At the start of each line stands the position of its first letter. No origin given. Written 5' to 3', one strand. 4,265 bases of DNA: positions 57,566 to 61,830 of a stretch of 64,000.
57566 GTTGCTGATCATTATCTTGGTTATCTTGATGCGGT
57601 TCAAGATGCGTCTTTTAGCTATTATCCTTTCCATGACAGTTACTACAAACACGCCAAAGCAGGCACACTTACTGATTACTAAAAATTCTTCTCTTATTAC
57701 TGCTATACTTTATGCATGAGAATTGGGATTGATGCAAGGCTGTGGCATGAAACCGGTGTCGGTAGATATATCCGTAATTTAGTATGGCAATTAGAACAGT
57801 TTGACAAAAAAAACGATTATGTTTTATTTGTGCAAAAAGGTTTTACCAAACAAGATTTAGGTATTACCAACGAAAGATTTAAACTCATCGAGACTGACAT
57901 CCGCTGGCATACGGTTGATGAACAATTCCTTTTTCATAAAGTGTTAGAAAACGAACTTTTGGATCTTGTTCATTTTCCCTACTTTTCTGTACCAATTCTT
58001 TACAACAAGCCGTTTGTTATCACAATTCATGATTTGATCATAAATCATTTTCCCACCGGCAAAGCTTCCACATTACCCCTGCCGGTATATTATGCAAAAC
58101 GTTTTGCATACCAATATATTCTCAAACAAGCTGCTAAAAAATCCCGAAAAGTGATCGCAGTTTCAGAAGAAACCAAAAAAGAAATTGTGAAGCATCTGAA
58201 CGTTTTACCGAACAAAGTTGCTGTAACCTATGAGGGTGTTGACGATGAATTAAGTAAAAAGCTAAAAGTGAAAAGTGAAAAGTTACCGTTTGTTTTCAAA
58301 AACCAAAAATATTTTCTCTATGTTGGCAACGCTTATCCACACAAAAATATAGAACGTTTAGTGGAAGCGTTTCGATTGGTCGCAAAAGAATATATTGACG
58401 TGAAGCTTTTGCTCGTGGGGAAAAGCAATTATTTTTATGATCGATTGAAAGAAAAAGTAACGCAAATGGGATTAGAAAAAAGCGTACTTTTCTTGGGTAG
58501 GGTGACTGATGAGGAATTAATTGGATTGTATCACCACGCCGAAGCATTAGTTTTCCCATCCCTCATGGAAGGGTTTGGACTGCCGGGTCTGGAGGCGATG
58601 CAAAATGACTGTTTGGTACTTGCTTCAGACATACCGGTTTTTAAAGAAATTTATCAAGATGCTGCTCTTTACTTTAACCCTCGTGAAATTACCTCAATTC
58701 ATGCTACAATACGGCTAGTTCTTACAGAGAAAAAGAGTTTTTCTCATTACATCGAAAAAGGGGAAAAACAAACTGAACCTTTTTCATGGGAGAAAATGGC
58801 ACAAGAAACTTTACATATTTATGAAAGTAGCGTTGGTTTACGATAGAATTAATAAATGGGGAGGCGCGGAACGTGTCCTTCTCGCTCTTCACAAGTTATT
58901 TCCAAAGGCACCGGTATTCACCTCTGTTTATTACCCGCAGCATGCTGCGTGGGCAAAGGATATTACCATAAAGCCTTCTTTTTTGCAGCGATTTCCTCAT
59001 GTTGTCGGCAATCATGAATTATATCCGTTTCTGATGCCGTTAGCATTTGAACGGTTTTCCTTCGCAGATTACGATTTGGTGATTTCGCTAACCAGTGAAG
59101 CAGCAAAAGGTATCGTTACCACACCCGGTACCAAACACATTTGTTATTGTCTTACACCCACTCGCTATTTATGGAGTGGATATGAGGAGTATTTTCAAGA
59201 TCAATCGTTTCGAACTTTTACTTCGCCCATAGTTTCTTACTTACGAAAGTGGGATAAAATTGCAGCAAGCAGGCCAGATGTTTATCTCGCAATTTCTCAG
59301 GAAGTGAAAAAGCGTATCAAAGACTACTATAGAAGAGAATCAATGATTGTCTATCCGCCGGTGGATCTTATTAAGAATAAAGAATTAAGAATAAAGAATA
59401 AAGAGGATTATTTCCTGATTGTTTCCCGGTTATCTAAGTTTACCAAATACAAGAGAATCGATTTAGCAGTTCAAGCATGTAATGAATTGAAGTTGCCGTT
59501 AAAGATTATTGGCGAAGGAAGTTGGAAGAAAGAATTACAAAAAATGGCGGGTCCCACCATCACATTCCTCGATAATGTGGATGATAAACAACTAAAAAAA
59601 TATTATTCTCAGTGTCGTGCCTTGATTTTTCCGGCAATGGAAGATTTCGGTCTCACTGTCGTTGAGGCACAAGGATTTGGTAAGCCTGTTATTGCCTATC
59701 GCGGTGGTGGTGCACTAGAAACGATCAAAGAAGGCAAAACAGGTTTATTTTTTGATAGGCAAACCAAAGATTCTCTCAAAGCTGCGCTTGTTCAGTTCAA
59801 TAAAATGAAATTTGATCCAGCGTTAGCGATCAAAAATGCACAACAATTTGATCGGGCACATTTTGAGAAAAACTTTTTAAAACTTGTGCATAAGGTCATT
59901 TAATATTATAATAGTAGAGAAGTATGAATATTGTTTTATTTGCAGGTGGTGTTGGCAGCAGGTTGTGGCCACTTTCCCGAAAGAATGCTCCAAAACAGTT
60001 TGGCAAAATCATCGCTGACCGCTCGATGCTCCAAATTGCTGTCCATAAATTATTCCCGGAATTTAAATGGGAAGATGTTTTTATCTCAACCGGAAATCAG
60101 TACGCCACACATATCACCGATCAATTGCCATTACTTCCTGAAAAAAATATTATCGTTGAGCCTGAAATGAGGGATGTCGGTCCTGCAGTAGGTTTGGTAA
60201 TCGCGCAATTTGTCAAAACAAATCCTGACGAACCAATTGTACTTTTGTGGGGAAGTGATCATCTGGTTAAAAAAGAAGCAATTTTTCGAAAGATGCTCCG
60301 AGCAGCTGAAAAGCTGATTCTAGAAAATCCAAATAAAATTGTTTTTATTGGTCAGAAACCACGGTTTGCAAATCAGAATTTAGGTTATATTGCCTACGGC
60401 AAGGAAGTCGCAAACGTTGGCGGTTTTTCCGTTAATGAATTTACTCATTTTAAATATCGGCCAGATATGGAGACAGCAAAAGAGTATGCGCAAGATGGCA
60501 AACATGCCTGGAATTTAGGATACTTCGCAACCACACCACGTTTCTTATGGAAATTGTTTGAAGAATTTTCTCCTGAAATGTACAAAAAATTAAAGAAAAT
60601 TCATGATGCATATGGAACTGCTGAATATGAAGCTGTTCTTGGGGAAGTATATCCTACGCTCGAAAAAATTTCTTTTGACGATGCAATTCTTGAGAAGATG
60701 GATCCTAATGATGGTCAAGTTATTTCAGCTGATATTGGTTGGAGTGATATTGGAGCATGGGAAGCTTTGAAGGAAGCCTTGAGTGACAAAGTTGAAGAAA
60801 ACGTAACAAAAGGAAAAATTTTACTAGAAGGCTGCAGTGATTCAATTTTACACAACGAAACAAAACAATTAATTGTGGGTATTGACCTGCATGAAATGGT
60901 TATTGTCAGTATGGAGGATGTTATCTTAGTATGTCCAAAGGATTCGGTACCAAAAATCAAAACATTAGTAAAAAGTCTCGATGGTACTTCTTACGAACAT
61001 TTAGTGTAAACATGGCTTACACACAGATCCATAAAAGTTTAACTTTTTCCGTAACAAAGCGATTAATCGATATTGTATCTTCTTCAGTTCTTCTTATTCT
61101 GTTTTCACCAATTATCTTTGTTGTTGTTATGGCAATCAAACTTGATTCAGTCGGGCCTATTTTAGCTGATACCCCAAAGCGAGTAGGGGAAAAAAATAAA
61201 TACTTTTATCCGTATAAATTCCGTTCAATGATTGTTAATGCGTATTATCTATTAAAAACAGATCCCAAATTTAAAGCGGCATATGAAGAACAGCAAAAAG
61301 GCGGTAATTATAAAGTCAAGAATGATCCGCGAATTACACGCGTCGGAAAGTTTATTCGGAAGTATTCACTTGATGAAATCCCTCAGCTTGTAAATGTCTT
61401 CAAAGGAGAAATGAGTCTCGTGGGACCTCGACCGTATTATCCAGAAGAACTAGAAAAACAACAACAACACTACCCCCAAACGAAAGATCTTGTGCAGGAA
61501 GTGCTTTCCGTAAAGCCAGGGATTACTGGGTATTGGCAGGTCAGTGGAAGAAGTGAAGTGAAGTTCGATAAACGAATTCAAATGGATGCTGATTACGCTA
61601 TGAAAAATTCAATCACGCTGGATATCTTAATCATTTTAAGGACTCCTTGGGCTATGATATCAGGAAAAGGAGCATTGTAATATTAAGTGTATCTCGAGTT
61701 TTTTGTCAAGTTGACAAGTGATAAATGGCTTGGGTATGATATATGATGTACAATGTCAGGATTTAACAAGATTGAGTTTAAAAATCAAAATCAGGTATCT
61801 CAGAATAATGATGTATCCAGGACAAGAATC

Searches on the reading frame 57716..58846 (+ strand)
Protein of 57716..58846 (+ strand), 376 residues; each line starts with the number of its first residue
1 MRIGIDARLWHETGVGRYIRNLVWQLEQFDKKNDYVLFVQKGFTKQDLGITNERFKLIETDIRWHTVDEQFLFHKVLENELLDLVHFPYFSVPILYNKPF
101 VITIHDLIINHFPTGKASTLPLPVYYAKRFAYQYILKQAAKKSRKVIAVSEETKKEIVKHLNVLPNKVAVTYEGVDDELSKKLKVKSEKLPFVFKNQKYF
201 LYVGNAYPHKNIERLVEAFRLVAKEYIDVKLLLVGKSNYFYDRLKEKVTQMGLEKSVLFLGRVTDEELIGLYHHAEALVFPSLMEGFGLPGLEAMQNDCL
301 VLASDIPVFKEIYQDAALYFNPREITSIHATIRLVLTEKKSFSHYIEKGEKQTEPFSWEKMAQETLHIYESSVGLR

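Call 11: search_protein_families(library=pfam, proteins=[window:57716-58846:+], max_evalue=0.00001)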
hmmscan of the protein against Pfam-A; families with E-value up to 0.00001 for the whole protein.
window:57716-58846:+ (376 aa): 4 families
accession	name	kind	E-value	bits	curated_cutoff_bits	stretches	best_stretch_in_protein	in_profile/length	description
PF00534.26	Glycos_transf_1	-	7.6e-33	113.9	26.4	1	194-351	12-171/172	Glycosyl transferases group 1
PF13692.12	Glyco_trans_1_4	-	5e-24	85.6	27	1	198-336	2-140/142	Glycosyl transferases group 1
PF13439.12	Glyco_transf_4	-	1.7e-14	54.6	28.5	1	14-178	3-169/170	Glycosyltransferase Family 4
PF20706.3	GT4-conflict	-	1.8e-07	30.9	26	1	140-302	144-309/385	Family 4 Glycosyltransferase in conflict systems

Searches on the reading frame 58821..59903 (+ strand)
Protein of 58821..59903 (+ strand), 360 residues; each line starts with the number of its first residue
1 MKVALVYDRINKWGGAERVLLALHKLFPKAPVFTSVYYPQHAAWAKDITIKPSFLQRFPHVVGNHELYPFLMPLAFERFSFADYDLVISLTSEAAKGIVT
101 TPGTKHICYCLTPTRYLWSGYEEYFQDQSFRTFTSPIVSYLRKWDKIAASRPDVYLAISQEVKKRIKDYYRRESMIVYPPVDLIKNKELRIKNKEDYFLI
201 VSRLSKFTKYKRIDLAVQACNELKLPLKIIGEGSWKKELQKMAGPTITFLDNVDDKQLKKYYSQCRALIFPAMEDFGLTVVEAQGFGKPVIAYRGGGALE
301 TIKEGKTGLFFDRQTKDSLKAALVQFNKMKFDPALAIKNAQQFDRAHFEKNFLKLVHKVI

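Call 11: search_protein_families(library=pfam, proteins=[window:58821-59903:+], max_evalue=0.00001)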
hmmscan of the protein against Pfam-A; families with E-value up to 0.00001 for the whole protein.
window:58821-59903:+ (360 aa): 3 families
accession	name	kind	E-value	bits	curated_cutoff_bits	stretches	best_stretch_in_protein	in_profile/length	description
PF00534.26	Glycos_transf_1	-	3.3e-26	92.3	26.4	1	186-341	6-170/172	Glycosyl transferases group 1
PF13692.12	Glyco_trans_1_4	-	3e-20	73.4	27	1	197-325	3-138/142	Glycosyl transferases group 1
PF13439.12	Glyco_transf_4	-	5.6e-06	26.9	28.5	0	13-183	1-168/170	Glycosyltransferase Family 4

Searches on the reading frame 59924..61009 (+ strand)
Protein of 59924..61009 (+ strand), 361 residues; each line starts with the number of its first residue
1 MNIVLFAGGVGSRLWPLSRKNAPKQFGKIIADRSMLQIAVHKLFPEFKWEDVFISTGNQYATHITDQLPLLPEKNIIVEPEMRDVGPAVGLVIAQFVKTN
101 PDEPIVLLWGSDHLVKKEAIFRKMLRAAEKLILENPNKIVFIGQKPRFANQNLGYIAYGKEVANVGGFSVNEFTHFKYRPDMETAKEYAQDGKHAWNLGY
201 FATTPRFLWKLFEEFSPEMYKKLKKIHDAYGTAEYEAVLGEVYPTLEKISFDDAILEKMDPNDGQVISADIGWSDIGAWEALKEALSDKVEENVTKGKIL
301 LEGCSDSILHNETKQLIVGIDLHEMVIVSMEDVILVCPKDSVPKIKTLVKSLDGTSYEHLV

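Call 11: search_protein_families(library=pfam, proteins=[window:59924-61009:+], max_evalue=0.00001)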
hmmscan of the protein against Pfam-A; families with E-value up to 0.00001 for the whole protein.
window:59924-61009:+ (361 aa): 2 families
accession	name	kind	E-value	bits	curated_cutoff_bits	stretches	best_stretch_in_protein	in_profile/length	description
PF00483.29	NTP_transferase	-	1.9e-24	87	21.2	1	4-288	3-241/245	Nucleotidyl transferase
PF22640.1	ManC_GMP_beta-helix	-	1.4e-06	28.5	27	1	313-352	16-55/55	MannoseP isomerase/GMP-like beta-helix domain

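Call 16: search_protein_families(library=ncbifam, proteins=[window:59924-61009:+], max_evalue=1e-10)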
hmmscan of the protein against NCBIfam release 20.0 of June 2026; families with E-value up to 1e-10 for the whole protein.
window:59924-61009:+ (361 aa): 2 families
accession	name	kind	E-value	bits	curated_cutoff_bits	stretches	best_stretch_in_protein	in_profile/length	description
TIGR01479.1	GMP_PMI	equivalog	4.1e-64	217.1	372.95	1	3-354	3-347/467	mannose-1-phosphate guanylyltransferase/mannose-6-phosphate isomerase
NF012004.0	PRK15460.1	equivalog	1.8e-45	155.5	859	1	4-354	9-357/478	mannose-1-phosphate guanyltransferase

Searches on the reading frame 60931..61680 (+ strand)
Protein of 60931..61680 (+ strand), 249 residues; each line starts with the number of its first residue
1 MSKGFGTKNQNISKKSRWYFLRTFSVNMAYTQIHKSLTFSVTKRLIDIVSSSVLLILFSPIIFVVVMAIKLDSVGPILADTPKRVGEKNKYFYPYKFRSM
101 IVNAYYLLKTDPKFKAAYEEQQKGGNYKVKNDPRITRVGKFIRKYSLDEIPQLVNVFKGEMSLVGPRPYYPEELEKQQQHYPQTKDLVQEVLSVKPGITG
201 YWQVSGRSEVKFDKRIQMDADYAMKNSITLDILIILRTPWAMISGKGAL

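Call 11: search_protein_families(library=pfam, proteins=[window:60931-61680:+], max_evalue=0.00001)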
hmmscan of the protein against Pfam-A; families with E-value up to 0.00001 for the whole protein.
window:60931-61680:+ (249 aa): 1 family
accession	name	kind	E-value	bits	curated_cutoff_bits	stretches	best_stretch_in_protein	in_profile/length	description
PF02397.22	Bac_transf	-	6.1e-60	202.3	27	1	43-243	1-178/179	Bacterial sugar transferase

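Call 16: search_protein_families(library=ncbifam, proteins=[window:60931-61680:+], max_evalue=1e-10)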
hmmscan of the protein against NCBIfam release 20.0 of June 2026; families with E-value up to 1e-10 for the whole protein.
window:60931-61680:+ (249 aa): 10 families
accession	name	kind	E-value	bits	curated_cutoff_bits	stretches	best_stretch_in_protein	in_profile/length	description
TIGR03025.1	EPS_sugtrans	subfamily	7.3e-76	256.2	295.55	1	40-248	255-444/445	exopolysaccharide biosynthesis polyprenyl glycosylphosphotransferase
TIGR03022.1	WbaP_sugtrans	subfamily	2.5e-70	238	403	1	40-248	256-455/456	undecaprenyl-phosphate galactose phosphotransferase WbaP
TIGR03023.1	WcaJ_sugtrans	equivalog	2.9e-62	211.4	410.75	1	25-248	247-452/453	undecaprenyl-phosphate glucose phosphotransferase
NF052601.1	undeca_RfbP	equivalog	1.9e-61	207.4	330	1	27-243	29-236/244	undecaprenyl-phosphate galactose phosphotransferase family protein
NF041877.1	EPS_EpsZ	equivalog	3.8e-59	200.5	800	1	42-248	265-458/459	exopolysaccharide biosynthesis polyisoprenyl-phosphate hexose-1-phosphate transferase EpsZ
NF011751.0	PRK15204.1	equivalog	3.5e-47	161.1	907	1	39-247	276-474/476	undecaprenyl-phosphate galactose phosphotransferase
TIGR03013.1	EpsB_2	subfamily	4.7e-43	147.9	393.35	1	34-248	246-442/443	TIGR03013 family XrtA/PEP-CTERM system glycosyltransferase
NF007518.0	PRK10124.1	equivalog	1.6e-35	122.7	684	1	40-238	271-453/464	undecaprenyl-phosphate glucose phosphotransferase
NF050817.1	PolSacchBiosHfsE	equivalog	7.9e-33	113.9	750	1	40-238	269-455/467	polysaccharide biosynthesis protein HfsE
NF045514.1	glycotran_HepC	equivalog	1.2e-26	93.4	140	1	20-169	96-212/220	heterocyst development glycosyltransferase HepC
